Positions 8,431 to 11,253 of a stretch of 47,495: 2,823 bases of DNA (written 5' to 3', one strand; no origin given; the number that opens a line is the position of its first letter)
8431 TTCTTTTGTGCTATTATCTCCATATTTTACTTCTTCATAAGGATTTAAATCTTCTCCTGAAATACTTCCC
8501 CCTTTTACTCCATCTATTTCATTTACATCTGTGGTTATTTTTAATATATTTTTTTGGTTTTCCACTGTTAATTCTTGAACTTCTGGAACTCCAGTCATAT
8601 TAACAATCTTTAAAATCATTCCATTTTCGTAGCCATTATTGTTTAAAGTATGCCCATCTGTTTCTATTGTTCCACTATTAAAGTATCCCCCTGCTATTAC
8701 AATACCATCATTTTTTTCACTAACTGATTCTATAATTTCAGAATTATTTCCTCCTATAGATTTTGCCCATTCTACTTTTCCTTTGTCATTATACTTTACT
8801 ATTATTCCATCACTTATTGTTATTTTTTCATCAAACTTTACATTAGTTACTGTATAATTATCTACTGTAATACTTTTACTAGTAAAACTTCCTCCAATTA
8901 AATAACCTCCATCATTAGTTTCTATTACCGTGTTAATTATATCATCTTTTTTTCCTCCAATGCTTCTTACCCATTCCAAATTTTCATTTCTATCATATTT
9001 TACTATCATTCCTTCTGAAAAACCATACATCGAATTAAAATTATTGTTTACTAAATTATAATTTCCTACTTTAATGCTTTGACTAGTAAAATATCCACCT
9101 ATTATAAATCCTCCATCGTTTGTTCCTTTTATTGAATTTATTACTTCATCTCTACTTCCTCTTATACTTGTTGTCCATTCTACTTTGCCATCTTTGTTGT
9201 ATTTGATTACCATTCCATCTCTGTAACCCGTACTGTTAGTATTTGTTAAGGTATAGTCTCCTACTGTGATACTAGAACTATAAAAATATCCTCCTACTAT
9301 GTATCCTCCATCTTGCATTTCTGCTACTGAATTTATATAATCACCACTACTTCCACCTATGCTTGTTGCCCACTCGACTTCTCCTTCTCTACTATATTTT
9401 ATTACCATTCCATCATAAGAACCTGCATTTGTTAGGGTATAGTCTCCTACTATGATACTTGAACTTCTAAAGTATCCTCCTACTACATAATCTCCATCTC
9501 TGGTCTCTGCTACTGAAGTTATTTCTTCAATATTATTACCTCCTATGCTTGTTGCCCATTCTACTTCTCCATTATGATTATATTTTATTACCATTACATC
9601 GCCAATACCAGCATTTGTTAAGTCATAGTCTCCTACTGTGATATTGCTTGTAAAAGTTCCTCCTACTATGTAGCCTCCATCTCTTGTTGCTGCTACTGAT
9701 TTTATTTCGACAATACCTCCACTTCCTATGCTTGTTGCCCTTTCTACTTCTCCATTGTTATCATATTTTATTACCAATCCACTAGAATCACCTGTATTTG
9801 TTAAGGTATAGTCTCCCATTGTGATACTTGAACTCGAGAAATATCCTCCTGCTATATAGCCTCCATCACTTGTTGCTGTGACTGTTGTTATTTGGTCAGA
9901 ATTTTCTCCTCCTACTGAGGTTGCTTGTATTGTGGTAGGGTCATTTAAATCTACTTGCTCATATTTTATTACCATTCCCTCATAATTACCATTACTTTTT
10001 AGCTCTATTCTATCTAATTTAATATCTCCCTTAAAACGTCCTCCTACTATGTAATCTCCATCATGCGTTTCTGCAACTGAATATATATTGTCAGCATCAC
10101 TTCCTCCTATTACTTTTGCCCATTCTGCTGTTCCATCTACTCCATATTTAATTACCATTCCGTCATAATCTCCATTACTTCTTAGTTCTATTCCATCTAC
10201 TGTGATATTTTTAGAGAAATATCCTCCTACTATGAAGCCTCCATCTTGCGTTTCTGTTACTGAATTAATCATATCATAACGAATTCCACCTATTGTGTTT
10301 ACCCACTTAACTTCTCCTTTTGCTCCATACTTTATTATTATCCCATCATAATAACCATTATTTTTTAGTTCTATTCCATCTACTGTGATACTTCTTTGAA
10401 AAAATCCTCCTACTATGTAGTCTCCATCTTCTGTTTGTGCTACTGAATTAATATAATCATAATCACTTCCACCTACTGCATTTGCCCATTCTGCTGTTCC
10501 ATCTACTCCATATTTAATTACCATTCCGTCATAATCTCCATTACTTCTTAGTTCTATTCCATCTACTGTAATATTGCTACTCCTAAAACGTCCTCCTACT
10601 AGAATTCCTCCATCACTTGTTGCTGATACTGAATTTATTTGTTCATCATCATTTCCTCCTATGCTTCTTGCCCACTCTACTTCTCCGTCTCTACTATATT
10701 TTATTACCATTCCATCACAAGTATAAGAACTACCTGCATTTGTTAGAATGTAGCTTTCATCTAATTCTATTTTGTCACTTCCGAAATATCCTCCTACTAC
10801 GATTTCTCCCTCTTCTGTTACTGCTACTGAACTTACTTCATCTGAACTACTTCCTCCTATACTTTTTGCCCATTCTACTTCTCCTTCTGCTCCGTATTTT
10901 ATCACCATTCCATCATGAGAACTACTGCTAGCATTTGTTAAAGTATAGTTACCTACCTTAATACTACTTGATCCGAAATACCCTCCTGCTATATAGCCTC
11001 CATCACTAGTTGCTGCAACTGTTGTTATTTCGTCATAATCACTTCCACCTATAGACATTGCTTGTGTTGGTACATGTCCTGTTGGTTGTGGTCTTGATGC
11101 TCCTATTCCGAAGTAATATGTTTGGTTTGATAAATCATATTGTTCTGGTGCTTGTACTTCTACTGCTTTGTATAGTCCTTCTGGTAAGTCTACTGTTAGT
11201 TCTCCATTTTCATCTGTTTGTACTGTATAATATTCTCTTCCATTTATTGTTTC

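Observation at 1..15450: A >5,150-codon giant adhesin-like gene fills one third of the window and is invisible in the ORF track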

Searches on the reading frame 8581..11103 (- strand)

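Call 30: search_protein_families(library=pfam, proteins=[window:8581-11103:-], max_evalue=1)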
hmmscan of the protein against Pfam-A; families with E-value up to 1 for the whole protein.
window:8581-11103:- (841 aa): 9 families
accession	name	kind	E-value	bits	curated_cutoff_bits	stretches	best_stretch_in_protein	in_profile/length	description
PF03174.19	CHB_HEX_C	-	9.8e-08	32.3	23.6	0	306-331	25-50/76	Chitobiase/beta-hexosaminidase C-terminal domain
PF10901.13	DUF2690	-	1.4e-07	32.1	23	0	302-361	15-70/94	Protein of unknown function (DUF2690)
PF25293.1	Beta-prop_EMC1_N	-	2.2e-06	28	34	0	760-813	124-177/219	EMC1 N-terminal beta-propeller domain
PF20356.3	DUF6651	-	0.0071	17.3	27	0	732-792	19-78/113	Family of unknown function (DUF6651)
PF25292.1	Beta-prop_CGLA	-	0.01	15.7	26.8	0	560-584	4-28/316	Lambda-carrageenase beta-propeller domain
PF13570.13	Beta-prop_ACSF4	-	0.02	14.7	133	0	541-585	89-134/329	Beta-alanine-activating enzyme, beta-propeller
PF15604.11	Ntox15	-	0.026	15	22.5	0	402-433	84-115/153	Novel toxin 15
PF18141.7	UPF1_1B_dom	-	0.066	13.6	28.5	0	758-782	31-55/93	RNA helicase UPF1, 1B domain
PF10049.14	DUF2283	-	0.098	13.3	23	0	759-777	22-40/49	Protein of unknown function (DUF2283)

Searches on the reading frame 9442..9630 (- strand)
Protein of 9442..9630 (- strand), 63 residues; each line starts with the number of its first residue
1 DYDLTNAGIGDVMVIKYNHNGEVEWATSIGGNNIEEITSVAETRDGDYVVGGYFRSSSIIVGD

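Call 48: search_solved_structures(query=A2, max_evalue=1)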
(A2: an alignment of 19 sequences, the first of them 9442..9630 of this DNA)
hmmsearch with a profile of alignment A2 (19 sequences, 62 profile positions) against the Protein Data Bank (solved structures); distinct sequences matched with E-value up to 1: 6.
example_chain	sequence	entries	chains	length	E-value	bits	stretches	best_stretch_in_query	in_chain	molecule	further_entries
7fh6_A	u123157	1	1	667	5.9e-14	55.1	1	6-58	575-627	CylK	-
7fh7_A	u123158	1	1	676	6.7e-14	54.9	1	6-58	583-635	CylK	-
7ron_A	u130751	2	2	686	7.4e-14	54.8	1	6-58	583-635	CylK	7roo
7fh8_A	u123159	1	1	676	8.1e-14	54.7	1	6-58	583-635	CylK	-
5afu_3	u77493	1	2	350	0.32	14.3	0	34-57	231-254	DYNEIN TAIL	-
1erj_A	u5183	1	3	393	0.39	14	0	34-57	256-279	TRANSCRIPTIONAL REPRESSOR TUP1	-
